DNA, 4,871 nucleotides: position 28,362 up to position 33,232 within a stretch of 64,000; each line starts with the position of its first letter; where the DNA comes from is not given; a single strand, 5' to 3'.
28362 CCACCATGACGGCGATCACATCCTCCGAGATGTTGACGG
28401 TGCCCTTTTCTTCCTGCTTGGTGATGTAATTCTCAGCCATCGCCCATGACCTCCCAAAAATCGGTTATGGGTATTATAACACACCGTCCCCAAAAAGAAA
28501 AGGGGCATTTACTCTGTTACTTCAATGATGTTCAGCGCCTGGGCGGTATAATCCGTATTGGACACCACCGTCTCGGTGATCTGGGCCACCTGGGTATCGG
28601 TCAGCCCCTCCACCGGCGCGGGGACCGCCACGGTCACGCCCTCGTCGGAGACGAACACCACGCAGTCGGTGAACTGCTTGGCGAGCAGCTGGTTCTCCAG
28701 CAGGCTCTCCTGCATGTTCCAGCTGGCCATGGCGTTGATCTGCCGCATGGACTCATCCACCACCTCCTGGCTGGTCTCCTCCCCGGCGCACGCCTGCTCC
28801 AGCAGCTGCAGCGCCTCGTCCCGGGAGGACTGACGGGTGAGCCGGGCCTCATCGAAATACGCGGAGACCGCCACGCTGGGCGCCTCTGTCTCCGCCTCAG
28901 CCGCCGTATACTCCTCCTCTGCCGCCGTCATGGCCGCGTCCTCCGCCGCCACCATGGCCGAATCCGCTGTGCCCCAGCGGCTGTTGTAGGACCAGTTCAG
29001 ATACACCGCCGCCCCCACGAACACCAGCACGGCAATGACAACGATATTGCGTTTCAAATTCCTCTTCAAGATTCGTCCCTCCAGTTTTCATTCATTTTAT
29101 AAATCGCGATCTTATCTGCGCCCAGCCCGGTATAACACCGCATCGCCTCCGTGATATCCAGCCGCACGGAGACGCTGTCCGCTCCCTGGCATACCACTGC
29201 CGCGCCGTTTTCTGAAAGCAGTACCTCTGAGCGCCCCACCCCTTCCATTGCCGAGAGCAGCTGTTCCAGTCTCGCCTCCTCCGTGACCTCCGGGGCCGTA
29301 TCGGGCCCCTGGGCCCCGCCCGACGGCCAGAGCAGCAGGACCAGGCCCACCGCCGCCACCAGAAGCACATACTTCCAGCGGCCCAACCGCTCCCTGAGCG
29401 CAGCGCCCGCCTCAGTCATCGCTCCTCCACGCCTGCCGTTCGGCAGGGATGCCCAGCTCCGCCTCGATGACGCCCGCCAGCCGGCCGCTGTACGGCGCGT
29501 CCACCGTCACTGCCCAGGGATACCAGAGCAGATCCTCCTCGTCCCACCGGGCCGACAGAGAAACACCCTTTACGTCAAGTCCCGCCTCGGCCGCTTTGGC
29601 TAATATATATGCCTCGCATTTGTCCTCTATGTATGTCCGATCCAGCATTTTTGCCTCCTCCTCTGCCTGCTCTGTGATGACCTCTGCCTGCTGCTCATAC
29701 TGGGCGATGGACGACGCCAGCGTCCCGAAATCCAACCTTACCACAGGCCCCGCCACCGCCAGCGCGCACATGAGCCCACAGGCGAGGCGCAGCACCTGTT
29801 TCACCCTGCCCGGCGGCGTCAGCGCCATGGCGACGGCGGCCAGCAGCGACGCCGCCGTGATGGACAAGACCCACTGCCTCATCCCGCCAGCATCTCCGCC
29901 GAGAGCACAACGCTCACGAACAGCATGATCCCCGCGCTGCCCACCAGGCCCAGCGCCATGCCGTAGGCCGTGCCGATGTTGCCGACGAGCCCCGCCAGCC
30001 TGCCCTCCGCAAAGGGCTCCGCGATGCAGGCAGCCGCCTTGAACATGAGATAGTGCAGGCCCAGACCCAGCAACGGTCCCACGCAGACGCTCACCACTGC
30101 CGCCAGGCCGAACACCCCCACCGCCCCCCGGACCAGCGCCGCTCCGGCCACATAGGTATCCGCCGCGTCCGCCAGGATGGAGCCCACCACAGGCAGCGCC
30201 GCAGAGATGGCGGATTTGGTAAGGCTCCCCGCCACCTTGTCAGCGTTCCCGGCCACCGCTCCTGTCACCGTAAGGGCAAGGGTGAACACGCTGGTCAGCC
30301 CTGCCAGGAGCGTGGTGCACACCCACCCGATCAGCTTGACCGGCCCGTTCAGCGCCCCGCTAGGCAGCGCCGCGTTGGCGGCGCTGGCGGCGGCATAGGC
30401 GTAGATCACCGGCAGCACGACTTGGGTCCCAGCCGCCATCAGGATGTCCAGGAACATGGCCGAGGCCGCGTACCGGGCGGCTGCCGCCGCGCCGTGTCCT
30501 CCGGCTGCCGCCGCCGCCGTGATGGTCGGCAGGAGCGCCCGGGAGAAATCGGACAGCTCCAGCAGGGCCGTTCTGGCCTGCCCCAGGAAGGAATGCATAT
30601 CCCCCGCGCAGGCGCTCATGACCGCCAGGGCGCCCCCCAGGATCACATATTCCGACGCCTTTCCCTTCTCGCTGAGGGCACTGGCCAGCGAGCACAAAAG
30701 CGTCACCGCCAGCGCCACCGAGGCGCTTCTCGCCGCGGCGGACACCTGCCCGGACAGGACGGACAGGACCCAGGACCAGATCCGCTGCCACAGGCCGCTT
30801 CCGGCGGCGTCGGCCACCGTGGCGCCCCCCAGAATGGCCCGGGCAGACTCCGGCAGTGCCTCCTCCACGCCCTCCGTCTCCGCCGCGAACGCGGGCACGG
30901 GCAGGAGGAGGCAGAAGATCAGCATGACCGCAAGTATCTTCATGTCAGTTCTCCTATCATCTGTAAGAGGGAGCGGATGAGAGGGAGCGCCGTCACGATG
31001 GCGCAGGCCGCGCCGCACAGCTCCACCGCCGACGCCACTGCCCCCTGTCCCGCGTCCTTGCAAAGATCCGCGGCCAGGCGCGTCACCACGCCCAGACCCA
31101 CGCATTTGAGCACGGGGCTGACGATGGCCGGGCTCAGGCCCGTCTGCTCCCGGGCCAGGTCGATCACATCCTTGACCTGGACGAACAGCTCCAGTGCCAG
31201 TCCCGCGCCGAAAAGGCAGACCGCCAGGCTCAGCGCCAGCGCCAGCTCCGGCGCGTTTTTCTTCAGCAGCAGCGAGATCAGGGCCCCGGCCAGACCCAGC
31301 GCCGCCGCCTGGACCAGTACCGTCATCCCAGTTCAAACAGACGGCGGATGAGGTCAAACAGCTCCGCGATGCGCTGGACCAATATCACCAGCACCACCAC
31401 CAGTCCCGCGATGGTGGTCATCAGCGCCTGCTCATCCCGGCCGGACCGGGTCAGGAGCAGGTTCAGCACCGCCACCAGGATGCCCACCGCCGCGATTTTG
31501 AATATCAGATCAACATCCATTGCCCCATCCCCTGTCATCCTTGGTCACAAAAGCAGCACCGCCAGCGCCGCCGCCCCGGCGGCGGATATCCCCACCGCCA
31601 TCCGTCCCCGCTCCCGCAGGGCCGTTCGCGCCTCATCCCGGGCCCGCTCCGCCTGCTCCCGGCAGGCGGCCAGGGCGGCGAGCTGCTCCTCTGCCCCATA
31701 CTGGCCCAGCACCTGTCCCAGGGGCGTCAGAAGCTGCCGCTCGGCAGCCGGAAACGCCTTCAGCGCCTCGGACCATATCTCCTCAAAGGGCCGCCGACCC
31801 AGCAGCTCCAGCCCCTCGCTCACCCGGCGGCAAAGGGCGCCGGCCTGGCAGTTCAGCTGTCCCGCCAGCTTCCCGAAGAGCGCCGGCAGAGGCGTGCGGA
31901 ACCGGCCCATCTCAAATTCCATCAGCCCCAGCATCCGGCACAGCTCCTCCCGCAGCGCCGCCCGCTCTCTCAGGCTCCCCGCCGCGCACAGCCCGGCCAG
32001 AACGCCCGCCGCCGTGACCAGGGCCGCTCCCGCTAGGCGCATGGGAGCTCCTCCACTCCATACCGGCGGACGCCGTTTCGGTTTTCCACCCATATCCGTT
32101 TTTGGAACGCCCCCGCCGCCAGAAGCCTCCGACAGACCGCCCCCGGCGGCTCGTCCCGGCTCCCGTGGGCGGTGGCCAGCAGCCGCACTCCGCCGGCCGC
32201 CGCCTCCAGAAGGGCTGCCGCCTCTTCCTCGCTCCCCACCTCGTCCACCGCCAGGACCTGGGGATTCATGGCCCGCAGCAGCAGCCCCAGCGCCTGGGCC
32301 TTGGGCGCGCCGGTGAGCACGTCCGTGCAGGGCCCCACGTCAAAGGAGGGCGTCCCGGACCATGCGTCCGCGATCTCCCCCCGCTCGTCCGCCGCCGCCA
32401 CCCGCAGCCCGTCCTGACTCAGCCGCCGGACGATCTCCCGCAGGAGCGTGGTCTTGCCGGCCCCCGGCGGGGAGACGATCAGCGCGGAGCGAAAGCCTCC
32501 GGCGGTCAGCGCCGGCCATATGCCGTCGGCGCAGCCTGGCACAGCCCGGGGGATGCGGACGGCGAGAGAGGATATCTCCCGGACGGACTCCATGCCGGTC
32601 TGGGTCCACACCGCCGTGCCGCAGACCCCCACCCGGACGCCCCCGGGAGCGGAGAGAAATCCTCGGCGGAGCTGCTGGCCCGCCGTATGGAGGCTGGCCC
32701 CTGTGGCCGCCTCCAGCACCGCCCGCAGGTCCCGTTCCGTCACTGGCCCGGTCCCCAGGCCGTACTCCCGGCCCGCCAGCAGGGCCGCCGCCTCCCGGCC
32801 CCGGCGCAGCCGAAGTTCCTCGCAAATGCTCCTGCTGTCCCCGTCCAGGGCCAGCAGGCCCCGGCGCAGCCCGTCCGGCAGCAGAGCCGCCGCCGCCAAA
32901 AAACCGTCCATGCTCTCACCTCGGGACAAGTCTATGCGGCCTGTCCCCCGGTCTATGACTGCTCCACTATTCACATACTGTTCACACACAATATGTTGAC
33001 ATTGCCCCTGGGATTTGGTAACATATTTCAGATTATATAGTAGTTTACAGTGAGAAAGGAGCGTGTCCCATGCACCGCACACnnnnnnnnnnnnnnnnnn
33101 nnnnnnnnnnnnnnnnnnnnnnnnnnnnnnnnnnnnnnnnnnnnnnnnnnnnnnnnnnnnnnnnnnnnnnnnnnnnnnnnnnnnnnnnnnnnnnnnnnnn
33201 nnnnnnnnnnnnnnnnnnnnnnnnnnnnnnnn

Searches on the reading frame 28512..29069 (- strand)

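Call 53: search_protein_families(library=pfam, proteins=[window:28512-29069:-], max_evalue=0.0001)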
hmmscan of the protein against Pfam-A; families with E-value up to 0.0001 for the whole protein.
window:28512-29069:- (186 aa): 1 family
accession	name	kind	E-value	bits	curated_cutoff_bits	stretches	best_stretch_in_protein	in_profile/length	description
PF12685.13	SpoIIIAH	-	2.6e-33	116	30.6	1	6-181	1-191/191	SpoIIIAH-like protein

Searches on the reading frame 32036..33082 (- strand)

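Call 53: search_protein_families(library=pfam, proteins=[window:32036-33082:-], max_evalue=0.0001)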
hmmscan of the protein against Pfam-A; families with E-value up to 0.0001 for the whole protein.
window:32036-33082:- (349 aa): 4 families
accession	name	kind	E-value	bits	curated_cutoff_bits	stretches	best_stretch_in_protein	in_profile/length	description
PF19568.5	Spore_III_AA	-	7e-49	167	27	1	71-337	14-291/306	Sporulation stage III, protein AA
PF13604.12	AAA_30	-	2.7e-06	27.7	27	1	193-302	14-120/191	AAA domain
PF13191.12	AAA_16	-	4.6e-05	24.4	32.6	0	194-282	21-88/167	AAA ATPase domain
PF03266.21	NTPase_1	-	8.4e-05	22.9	23.9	0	201-229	3-31/168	NTPase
